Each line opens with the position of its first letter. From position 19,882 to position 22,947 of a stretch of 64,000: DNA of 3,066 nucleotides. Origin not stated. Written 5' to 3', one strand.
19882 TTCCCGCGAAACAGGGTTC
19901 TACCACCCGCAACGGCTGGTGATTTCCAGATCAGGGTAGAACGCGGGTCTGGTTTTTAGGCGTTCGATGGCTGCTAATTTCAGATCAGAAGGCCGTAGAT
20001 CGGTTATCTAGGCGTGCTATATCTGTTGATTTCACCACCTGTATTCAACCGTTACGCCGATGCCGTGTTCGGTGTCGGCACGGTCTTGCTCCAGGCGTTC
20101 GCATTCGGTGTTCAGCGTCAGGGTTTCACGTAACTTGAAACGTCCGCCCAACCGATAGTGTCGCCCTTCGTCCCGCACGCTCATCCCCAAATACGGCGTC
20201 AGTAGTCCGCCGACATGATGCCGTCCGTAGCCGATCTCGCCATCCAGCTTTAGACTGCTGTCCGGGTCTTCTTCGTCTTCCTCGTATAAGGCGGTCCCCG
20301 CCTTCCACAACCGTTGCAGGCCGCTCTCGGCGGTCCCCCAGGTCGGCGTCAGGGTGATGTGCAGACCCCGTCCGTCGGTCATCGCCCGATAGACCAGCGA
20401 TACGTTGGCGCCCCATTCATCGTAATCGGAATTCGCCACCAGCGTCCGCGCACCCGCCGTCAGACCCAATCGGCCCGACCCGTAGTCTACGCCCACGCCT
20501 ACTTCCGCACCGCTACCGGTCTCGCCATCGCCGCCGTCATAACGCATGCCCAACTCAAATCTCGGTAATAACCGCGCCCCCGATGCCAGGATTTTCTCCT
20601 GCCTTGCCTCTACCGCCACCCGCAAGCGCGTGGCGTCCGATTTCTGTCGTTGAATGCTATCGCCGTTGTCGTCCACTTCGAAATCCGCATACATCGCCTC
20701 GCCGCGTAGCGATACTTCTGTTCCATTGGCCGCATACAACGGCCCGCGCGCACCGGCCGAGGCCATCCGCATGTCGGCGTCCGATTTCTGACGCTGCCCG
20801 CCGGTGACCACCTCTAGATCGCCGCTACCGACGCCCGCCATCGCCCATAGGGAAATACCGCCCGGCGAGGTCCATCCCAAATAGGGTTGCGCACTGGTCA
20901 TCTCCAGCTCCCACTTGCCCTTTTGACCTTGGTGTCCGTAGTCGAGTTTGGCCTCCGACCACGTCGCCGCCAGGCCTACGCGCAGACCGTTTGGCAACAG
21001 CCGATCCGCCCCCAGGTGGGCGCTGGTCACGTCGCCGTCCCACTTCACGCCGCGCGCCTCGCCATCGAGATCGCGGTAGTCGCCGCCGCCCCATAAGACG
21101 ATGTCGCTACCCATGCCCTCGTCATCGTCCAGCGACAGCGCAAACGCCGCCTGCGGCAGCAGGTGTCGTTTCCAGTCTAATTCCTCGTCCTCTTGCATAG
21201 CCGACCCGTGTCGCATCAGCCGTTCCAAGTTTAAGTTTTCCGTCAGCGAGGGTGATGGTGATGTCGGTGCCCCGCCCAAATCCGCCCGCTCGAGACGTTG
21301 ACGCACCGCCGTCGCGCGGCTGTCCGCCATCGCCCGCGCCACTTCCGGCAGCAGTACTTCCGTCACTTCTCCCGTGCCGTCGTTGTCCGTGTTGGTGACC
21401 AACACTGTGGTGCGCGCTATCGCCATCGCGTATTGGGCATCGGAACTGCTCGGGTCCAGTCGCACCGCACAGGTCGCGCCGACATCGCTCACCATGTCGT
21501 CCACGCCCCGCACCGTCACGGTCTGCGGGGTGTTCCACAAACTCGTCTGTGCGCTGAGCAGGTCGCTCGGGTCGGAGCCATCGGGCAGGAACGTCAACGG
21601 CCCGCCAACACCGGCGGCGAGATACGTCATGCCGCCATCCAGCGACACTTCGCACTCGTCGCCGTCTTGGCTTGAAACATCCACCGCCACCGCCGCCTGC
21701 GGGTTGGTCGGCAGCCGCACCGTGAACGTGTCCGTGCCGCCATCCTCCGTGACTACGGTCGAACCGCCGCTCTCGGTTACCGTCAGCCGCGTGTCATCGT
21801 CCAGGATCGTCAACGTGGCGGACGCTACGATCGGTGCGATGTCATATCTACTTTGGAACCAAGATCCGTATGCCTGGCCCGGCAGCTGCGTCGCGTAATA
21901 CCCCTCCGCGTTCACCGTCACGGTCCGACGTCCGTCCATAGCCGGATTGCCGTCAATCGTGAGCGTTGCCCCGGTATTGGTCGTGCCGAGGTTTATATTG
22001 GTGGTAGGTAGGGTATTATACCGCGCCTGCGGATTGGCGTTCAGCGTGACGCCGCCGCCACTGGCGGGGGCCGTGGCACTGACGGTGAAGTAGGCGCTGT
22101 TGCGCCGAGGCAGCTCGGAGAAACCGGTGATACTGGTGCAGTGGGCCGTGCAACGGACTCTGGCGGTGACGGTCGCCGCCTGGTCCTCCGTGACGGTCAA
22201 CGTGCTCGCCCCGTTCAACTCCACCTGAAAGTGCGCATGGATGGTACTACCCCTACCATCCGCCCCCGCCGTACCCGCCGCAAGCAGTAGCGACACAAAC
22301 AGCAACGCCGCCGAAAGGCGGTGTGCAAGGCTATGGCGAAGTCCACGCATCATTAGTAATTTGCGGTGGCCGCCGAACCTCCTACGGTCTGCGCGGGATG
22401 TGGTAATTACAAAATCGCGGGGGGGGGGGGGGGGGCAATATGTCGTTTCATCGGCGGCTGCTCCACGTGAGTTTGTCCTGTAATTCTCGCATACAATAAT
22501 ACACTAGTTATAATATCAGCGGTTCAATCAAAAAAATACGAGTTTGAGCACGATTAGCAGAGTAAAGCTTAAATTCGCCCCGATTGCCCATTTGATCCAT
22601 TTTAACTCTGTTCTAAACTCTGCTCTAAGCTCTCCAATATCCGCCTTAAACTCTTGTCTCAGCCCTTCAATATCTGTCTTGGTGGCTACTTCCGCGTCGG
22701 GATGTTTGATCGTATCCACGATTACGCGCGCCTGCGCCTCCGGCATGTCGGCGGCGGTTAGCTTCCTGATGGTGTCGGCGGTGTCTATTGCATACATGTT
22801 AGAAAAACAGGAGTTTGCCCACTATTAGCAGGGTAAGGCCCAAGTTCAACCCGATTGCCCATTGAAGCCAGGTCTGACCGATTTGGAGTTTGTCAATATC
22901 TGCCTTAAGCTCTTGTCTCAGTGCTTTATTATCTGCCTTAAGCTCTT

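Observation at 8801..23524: About 14.7-kb accessory island inserted into a conserved yrbG - kds/lpt/rpoN core locus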

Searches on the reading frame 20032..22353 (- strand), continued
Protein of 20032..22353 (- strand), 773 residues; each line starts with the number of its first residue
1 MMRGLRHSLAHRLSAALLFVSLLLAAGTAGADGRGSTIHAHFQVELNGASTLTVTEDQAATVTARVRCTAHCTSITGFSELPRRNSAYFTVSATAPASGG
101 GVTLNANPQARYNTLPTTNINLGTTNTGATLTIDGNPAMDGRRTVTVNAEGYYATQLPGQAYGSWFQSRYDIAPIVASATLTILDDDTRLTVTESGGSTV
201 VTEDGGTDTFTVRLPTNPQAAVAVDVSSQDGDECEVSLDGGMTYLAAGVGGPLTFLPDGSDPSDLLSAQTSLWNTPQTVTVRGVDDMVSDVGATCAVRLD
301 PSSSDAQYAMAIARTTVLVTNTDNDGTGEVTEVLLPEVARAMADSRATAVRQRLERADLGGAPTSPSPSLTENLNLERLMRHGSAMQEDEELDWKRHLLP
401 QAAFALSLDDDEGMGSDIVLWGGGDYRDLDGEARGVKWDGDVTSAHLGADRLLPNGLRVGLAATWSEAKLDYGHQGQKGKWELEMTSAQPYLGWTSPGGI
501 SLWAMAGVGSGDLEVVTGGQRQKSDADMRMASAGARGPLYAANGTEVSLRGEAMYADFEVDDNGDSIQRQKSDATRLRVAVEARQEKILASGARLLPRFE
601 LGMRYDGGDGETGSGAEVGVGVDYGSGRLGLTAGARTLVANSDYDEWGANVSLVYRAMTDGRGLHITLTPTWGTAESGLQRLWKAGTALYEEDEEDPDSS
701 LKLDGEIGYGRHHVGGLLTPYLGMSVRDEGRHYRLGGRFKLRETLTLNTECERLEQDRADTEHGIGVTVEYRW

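Call 59: fold_search(model_id=the predicted structure, library=pdb)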
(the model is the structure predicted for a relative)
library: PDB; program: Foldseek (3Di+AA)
matches with E <= 10: 994; with E <= 0.001: 210
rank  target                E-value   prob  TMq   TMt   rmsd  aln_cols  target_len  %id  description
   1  8e7f                  9.7e-18  1.00  0.33  0.40   5.5       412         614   22  Crystal structure of the autotransporter Ssp from Serratia marcescens. (released 2023-03-08)
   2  4dww                  1.0e-17  1.00  0.32  0.81   4.3       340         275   25  Crystal Structure of Nattokinase from Bacillus subtilis natto (released 2012-03-14)
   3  2sni_E                2.0e-17  1.00  0.31  0.79   5.0       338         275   24  STRUCTURAL COMPARISON OF TWO SERINE PROTEINASE-PROTEIN INHIBITOR COMPLEXES. EGLIN-C-SUBTILISIN CARLSBERG AND CI-2-SUBT (released 1988-09-07)
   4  3qtl_A                2.3e-17  1.00  0.31  0.82   5.3       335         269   23  Structural Basis for Dual-inhibition Mechanism of a Non-classical Kazal-type Serine Protease Inhibitor from Horseshoe  (released 2011-06-01)
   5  1mee_A                2.5e-17  1.00  0.32  0.82   4.1       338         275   25  THE COMPLEX BETWEEN THE SUBTILISIN FROM A MESOPHILIC BACTERIUM AND THE LEECH INHIBITOR EGLIN-C (released 1992-10-15)
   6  1c3l                  2.5e-17  1.00  0.32  0.82   4.3       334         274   24  SUBTILISIN-CARLSBERG COMPLEXED WITH XENON (8 BAR) (released 1999-08-04)
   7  1st2                  3.0e-17  1.00  0.32  0.82   3.9       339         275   24  THE THREE-DIMENSIONAL STRUCTURE OF BACILLUS AMYLOLIQUEFACIENS SUBTILISIN AT 1.8 ANGSTROMS AND AN ANALYSIS OF THE STRUCTU (released 1991-07-15)
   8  1sud                  3.6e-17  1.00  0.31  0.79   5.3       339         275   24  CALCIUM-INDEPENDENT SUBTILISIN BY DESIGN (released 1994-01-31)
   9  1ak9                  4.7e-17  1.00  0.31  0.79   4.9       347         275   24  SUBTILISIN MUTANT 8321 (released 1997-11-12)
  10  1y4d_E                6.3e-17  1.00  0.31  0.81   4.9       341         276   25  Crystal structure of the complex of subtilisin BPN' with chymotrypsin inhibitor 2 M59R/E60S mutant (released 2005-05-17)
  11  5gl8_A                6.3e-17  1.00  0.32  0.81   4.1       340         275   24  The crystal structure of Nattokinase fragments (released 2017-10-25)
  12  1mpt                  7.0e-17  1.00  0.31  0.81   4.2       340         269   25  CRYSTAL STRUCTURE OF A NEW ALKALINE SERINE PROTEASE (M-PROTEASE) FROM BACILLUS SP. KSM-K16 (released 1994-06-22)
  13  1sel_A                7.4e-17  1.00  0.31  0.81   4.6       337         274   24  CRYSTAL STRUCTURE OF SELENOSUBTILISIN AT 2.0-ANGSTROMS RESOLUTION (released 1993-10-31)
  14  1a2q                  7.9e-17  1.00  0.31  0.80   5.3       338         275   24  SUBTILISIN BPN' MUTANT 7186 (released 1998-04-29)
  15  1s01                  1.0e-16  1.00  0.32  0.82   4.4       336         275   25  LARGE INCREASES IN GENERAL STABILITY FOR SUBTILISIN BPN(PRIME) THROUGH INCREMENTAL CHANGES IN THE FREE ENERGY OF UNFOLDI (released 1990-10-15)
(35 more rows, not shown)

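Call 61: fold_search(model_id=the predicted structure, library=pdb)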
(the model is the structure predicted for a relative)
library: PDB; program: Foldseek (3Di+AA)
matches with E <= 10: 822; with E <= 0.001: 131
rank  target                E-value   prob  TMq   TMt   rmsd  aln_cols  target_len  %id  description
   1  9ijj_h                1.7e-07  0.97  0.12  0.07  46.1       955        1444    8  In situ structure of the central apparatus in mouse sperm axoneme. (released 2025-06-04)
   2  3us9                  1.0e-06  1.00  0.14  0.36  12.2       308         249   13  Crystal Structure of the NCX1 Intracellular Tandem Calcium Binding Domains(CBD12) (released 2012-07-11)
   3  7sqc_2B               1.0e-06  0.99  0.13  0.13  51.2       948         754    9  Ciliary C1 central pair apparatus isolated from Chlamydomonas reinhardtii (released 2022-04-13)
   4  3kvn_A                1.5e-06  1.00  0.18  0.22  17.9       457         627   13  Crystal structure of the full-length autotransporter EstA from Pseudomonas aeruginosa (released 2010-01-26)
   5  3qq2_B                1.8e-06  1.00  0.23  0.60   5.8       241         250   18  Crystal Structure of the Beta Domain of the Bordetella Autotransporter Brka (released 2011-04-13)
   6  3kvn_X                2.1e-06  1.00  0.18  0.22  16.9       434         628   13  Crystal structure of the full-length autotransporter EstA from Pseudomonas aeruginosa (released 2010-01-26)
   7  3qq2_A                2.3e-06  1.00  0.23  0.60   6.1       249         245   18  Crystal Structure of the Beta Domain of the Bordetella Autotransporter Brka (released 2011-04-13)
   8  7sqc_F1               2.7e-06  1.00  0.13  0.19  15.0       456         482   11  Ciliary C1 central pair apparatus isolated from Chlamydomonas reinhardtii (released 2022-04-13)
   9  8sgt_A                3.1e-06  1.00  0.14  0.16  12.0       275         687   13  Cryo-EM structure of human NCX1 in Ca2+ bound, activated state (group II in the presence of 0.5 mM Ca2+) (released 2023-10-11)
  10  8jp0                  4.5e-06  1.00  0.14  0.15  12.5       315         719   11  structure of human sodium-calciumexchanger NCX1 (released 2024-01-03)
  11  3rb7_E                1.0e-05  1.00  0.15  0.39  10.9       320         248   11  Crystal structure of CBD12 from CALX1.2 (released 2011-11-02)
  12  4rhb_A                1.1e-05  1.00  0.23  0.29  15.0       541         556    9  Crystal structure of the lipopolysaccharide assembly complex LptD-LptE from the Escherichia coli outer membrane (released 2015-08-26)
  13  1fep                  1.4e-05  1.00  0.28  0.31  10.7       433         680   10  FERRIC ENTEROBACTIN RECEPTOR (released 1999-01-13)
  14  6z8y_B                1.4e-05  1.00  0.28  0.32  10.8       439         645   11  Copper transporter OprC (released 2021-06-09)
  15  3qq2_C                1.5e-05  1.00  0.23  0.59   6.7       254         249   19  Crystal Structure of the Beta Domain of the Bordetella Autotransporter Brka (released 2011-04-13)
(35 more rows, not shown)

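Call 69: search_protein_families(library=ncbifam, proteins=[window:20032-22353:-], max_evalue=0.01)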
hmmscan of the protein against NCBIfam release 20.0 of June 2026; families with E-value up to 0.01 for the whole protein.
window:20032-22353:- (773 aa): 0 families

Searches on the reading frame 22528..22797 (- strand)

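Call 3: search_protein_families(library=pfam, proteins=[window:22528-22797:-], max_evalue=0.01)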
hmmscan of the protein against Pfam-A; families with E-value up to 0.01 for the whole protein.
window:22528-22797:- (89 aa): 1 family
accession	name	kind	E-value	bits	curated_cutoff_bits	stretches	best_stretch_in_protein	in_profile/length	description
PF07798.16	CCDC90-like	-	9.9e-07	29.2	33.5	1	5-63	2-68/175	Coiled-coil domain-containing protein 90-like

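Call 52: search_protein_families(library=phrogs, proteins=[window:22528-22797:-], max_evalue=0.01)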
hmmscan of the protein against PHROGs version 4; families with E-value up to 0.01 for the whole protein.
window:22528-22797:- (89 aa): 2 families
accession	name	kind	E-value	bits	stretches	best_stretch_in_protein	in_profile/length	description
phrog_17872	-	unknown function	1.3e-09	39.5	1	3-81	5-89/100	-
phrog_9415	-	unknown function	0.00038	21.4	1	3-69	5-70/168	-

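Call 70: search_protein_families(library=padloc, proteins=[window:22528-22797:-], max_evalue=0.01)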
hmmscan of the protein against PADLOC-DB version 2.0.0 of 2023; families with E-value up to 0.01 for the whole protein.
window:22528-22797:- (89 aa): 0 families
